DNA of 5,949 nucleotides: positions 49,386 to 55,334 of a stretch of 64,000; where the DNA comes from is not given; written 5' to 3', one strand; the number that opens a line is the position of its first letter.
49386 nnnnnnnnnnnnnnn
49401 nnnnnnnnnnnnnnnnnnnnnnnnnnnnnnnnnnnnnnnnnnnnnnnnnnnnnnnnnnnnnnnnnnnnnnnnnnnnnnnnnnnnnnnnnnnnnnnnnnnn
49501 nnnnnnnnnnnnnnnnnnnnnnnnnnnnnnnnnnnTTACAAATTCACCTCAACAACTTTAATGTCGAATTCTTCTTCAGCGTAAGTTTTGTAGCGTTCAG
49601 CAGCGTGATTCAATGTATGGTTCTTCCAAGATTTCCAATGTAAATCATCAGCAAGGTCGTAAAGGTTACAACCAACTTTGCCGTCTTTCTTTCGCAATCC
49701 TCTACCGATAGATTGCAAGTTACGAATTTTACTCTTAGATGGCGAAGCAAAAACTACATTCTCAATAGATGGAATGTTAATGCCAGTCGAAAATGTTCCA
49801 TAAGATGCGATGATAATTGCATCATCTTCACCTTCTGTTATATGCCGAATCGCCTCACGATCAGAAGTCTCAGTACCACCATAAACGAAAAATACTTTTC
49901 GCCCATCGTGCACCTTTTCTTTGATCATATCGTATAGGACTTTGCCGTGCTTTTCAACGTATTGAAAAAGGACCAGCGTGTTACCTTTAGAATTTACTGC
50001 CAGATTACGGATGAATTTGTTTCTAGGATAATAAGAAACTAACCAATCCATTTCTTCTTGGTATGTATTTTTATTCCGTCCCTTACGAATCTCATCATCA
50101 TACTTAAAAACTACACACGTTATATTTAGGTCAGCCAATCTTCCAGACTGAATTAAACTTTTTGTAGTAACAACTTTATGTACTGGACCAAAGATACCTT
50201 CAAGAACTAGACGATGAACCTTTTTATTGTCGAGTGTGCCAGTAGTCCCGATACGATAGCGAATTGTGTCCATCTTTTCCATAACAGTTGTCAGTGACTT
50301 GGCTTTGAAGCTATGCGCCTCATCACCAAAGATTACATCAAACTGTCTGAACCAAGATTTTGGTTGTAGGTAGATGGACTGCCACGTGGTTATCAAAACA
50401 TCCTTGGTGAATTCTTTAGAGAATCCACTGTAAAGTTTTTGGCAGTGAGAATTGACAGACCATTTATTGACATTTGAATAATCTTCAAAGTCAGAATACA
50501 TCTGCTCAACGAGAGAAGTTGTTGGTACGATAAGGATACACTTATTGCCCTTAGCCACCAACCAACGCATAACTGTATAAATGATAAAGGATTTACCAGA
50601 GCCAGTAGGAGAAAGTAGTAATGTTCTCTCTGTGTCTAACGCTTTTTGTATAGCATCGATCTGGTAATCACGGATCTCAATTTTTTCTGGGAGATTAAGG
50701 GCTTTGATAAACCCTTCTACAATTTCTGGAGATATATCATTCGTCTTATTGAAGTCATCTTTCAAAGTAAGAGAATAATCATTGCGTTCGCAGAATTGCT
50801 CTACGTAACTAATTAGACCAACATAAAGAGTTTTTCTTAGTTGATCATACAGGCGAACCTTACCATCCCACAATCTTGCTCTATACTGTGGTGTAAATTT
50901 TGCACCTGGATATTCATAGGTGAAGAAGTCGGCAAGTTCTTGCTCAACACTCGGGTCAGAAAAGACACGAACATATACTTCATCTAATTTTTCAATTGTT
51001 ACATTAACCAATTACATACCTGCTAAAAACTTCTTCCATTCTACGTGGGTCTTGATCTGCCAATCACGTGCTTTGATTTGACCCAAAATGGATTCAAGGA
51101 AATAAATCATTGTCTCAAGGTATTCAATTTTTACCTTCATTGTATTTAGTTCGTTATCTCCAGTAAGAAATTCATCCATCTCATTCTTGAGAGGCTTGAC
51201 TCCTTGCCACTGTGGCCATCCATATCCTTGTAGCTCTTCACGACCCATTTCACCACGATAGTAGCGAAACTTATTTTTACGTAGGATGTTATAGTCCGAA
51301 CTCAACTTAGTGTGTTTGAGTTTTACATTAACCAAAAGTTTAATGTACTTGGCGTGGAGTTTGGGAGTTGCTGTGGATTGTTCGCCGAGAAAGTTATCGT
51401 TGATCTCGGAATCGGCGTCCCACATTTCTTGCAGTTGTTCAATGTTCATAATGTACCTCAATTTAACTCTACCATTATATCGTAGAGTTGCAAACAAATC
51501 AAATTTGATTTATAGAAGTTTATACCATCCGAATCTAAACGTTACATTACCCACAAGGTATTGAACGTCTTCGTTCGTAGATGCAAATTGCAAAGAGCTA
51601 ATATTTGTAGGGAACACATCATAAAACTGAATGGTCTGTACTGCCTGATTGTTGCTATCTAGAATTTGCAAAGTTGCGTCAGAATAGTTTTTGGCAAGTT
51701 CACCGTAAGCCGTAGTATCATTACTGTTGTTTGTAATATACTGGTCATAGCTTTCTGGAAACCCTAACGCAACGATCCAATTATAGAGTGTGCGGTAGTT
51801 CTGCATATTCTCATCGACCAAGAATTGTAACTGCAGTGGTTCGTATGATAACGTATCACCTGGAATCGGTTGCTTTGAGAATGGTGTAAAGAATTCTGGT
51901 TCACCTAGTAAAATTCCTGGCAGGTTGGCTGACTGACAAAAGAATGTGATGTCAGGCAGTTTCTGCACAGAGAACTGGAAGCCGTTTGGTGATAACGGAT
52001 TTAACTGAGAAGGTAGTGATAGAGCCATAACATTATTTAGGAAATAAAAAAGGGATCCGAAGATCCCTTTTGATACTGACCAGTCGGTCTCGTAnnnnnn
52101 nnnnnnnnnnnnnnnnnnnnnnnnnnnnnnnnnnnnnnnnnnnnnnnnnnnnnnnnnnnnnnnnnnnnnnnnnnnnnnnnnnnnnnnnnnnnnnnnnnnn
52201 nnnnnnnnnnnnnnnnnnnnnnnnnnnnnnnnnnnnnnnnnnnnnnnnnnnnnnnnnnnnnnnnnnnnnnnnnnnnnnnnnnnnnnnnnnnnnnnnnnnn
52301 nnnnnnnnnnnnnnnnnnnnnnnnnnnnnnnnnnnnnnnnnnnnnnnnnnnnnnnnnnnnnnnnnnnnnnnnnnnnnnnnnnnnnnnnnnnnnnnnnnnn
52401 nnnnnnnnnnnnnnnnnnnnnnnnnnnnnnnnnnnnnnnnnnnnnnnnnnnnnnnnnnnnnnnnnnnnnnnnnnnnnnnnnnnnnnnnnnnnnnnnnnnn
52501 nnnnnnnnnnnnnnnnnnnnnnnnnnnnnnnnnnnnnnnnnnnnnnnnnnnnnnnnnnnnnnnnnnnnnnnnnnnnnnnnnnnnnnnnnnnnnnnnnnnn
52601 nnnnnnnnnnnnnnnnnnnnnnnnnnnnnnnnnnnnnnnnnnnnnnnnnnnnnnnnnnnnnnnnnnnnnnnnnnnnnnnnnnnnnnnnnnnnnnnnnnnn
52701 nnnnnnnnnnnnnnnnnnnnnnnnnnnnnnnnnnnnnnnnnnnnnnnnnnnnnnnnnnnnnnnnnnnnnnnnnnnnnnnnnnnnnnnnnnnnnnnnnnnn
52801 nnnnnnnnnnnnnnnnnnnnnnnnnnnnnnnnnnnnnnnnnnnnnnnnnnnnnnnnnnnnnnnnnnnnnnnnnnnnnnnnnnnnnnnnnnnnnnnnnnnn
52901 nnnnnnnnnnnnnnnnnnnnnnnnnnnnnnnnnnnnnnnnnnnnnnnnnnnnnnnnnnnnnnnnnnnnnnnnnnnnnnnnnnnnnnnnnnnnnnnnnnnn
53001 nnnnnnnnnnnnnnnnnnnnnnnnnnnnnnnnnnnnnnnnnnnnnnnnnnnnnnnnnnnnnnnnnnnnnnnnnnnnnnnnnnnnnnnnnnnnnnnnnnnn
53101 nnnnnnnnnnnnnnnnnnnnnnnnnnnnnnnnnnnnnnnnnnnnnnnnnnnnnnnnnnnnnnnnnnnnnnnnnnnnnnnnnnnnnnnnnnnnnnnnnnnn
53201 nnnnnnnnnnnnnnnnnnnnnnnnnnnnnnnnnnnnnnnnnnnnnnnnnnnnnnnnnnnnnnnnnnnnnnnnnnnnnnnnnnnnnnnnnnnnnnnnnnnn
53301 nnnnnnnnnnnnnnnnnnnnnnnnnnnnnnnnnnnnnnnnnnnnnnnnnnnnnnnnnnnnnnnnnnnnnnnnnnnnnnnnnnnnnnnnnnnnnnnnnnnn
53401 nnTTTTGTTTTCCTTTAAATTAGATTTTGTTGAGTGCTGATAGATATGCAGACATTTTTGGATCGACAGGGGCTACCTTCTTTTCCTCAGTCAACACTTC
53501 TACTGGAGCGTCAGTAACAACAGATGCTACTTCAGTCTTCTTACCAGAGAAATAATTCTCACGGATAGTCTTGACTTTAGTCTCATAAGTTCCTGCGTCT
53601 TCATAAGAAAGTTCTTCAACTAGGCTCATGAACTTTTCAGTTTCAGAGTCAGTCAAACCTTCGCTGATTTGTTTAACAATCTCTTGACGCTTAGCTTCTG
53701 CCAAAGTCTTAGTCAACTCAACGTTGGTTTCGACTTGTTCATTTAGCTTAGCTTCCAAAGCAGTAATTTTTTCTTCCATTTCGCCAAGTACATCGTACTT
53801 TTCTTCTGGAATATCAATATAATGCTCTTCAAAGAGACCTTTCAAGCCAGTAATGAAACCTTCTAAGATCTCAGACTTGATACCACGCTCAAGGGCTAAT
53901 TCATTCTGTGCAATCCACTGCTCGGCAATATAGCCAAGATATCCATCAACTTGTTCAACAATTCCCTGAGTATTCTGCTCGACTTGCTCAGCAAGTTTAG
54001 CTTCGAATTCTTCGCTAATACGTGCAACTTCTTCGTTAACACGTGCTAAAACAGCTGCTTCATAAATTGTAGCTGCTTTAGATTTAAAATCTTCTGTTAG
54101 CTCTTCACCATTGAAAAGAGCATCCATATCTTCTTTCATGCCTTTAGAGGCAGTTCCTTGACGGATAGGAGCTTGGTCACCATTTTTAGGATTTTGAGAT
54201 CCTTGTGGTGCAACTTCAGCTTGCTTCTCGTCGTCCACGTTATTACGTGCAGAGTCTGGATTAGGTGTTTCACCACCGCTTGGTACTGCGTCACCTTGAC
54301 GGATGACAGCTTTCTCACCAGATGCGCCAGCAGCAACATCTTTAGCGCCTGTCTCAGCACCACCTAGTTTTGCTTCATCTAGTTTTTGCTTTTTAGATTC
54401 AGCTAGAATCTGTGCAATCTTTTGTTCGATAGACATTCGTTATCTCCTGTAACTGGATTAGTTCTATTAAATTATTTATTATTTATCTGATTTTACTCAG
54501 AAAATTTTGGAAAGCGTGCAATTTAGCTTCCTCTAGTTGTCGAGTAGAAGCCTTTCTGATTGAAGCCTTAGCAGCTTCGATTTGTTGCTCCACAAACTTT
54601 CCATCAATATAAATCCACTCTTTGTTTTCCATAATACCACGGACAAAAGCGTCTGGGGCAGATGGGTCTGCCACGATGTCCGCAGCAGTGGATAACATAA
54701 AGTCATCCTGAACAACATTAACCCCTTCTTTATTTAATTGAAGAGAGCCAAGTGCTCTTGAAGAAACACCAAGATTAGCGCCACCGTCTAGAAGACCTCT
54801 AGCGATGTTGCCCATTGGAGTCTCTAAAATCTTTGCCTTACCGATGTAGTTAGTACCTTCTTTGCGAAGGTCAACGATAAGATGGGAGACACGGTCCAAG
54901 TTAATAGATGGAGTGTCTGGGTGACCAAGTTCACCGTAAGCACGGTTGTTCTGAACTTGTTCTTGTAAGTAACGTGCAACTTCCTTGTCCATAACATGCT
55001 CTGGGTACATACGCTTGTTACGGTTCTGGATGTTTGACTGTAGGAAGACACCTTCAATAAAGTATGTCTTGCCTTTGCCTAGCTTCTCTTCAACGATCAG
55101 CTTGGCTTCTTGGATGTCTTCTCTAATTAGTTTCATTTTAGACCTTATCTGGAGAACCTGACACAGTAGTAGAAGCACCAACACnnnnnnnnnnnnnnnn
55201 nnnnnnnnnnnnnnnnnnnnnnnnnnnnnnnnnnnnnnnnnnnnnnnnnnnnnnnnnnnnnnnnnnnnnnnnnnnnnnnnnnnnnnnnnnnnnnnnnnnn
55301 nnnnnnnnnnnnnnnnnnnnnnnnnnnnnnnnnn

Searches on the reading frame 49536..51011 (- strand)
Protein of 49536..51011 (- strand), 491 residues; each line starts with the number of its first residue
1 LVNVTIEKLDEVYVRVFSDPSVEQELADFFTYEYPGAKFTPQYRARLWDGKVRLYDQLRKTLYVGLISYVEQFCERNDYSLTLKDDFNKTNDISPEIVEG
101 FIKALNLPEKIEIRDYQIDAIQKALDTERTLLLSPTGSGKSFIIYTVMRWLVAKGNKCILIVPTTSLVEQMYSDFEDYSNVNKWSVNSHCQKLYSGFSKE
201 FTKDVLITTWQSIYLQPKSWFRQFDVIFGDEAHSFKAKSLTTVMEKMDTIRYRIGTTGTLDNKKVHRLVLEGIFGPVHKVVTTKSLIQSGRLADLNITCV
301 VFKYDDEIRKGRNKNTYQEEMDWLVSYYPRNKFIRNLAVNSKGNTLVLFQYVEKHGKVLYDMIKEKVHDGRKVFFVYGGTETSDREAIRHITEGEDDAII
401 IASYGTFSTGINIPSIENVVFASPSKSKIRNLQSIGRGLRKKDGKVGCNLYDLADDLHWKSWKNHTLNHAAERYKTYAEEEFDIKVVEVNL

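Call 54: search_protein_families(library=phrogs, max_evalue=0.0001, proteins=[window:49536-51011:-])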
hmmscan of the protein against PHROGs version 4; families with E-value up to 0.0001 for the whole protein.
window:49536-51011:- (491 aa): 11 families
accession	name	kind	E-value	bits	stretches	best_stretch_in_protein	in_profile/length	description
phrog_16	-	DNA, RNA and nucleotide metabolism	7.7e-109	366.3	1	20-483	222-618/986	DNA helicase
phrog_9690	-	DNA, RNA and nucleotide metabolism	3.9e-91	306.3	1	190-491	7-306/306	DNA helicase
phrog_16259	-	DNA, RNA and nucleotide metabolism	1.4e-80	272.1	1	2-285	2-286/330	DNA helicase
phrog_62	-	DNA, RNA and nucleotide metabolism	2.5e-22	79.3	1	104-259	688-848/1881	DNA helicase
phrog_17901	-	DNA, RNA and nucleotide metabolism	4.6e-20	73.1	1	396-490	10-104/109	DNA helicase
phrog_6819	-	DNA, RNA and nucleotide metabolism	1.3e-14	54.6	1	101-422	9-310/645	Holliday junction branch migration helicase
phrog_16694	-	unknown function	1.7e-08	33.9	0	112-233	274-410/1010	-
phrog_2488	-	DNA, RNA and nucleotide metabolism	9.6e-07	28.9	1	112-177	18-93/579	DNA helicase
phrog_14619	-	DNA, RNA and nucleotide metabolism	1.2e-06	29.2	1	36-175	39-185/314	DNA helicase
phrog_4412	-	DNA, RNA and nucleotide metabolism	5.6e-05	22.7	1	82-164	300-382/743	exonuclease V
phrog_5173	-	unknown function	7.7e-05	22.1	0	119-182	53-113/721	-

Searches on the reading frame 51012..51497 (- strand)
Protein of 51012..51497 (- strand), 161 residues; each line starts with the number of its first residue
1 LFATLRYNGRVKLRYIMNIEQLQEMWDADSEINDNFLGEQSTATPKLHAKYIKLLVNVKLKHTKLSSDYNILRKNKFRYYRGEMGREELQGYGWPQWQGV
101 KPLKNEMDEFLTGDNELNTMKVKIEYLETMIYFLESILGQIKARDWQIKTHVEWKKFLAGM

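Call 54: search_protein_families(library=phrogs, max_evalue=0.0001, proteins=[window:51012-51497:-])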
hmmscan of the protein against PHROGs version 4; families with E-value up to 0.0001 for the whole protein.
window:51012-51497:- (161 aa): 1 family
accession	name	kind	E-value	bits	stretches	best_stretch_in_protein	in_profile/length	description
phrog_231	-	DNA, RNA and nucleotide metabolism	4.3e-38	131.8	1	17-161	2-142/142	UvsY-like recombination mediator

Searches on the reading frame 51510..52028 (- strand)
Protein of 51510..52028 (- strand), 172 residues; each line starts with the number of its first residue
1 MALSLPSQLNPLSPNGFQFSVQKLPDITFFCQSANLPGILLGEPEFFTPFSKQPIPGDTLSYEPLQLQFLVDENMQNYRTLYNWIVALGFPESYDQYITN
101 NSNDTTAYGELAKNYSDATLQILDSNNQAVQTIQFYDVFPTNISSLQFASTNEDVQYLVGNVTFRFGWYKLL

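Call 54: search_protein_families(library=phrogs, max_evalue=0.0001, proteins=[window:51510-52028:-])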
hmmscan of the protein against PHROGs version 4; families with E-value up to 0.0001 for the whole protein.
window:51510-52028:- (172 aa): 1 family
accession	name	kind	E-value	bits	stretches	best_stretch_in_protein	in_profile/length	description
phrog_45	-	tail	3.9e-40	139.1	1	10-170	90-253/350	tail tube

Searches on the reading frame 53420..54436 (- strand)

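Call 54: search_protein_families(library=phrogs, max_evalue=0.0001, proteins=[window:53420-54436:-])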
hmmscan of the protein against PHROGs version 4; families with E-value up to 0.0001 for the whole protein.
window:53420-54436:- (338 aa): 2 families
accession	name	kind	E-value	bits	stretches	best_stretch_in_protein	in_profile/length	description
phrog_237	-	head and packaging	4.1e-83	281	1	26-337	43-361/364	head scaffolding protein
phrog_23627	-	head and packaging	1.4e-07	32.1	1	67-320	110-367/397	head scaffolding protein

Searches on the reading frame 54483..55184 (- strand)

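Call 54: search_protein_families(library=phrogs, max_evalue=0.0001, proteins=[window:54483-55184:-])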
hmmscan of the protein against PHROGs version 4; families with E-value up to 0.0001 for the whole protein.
window:54483-55184:- (233 aa): 2 families
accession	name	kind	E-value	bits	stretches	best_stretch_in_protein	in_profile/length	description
phrog_207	-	head and packaging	1.3e-78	266.2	1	11-232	7-220/519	head maturation protease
phrog_3014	-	head and packaging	5.4e-05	23.5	0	49-91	35-79/266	head maturation protease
